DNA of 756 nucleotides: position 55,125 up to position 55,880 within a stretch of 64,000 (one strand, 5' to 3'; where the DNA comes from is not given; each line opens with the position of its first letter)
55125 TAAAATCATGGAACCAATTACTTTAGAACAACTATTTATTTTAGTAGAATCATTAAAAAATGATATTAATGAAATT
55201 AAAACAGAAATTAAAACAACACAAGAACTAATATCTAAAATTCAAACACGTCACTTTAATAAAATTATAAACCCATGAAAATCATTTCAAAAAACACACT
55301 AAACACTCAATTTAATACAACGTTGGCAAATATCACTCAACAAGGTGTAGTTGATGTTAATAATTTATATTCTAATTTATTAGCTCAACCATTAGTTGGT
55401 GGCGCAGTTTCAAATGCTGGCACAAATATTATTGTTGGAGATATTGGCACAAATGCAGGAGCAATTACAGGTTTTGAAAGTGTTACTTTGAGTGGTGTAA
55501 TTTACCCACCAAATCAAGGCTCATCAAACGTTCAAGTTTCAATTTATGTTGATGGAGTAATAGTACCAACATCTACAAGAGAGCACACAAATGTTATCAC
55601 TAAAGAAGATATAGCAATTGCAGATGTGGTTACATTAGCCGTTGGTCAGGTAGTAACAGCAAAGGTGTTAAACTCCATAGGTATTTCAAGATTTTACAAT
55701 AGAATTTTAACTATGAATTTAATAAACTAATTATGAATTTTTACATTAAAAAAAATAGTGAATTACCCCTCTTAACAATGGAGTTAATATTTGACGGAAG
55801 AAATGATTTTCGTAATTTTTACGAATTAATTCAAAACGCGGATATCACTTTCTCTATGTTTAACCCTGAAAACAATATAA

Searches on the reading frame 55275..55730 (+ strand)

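Call 7: search_protein_families(library=phrogs, proteins=[window:55275-55730:+], max_evalue=0.001)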
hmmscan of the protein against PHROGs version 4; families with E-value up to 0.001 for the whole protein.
window:55275-55730:+ (151 aa): 0 families

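Call 70: search_protein_families(library=pfam, proteins=[window:55275-55730:+], max_evalue=0.01)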
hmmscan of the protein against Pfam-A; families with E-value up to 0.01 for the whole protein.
window:55275-55730:+ (151 aa): 1 family
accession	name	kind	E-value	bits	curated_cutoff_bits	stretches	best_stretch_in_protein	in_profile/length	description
PF11999.13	Ice_binding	-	0.00016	21.9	28.7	1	42-101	4-61/208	Ice-binding-like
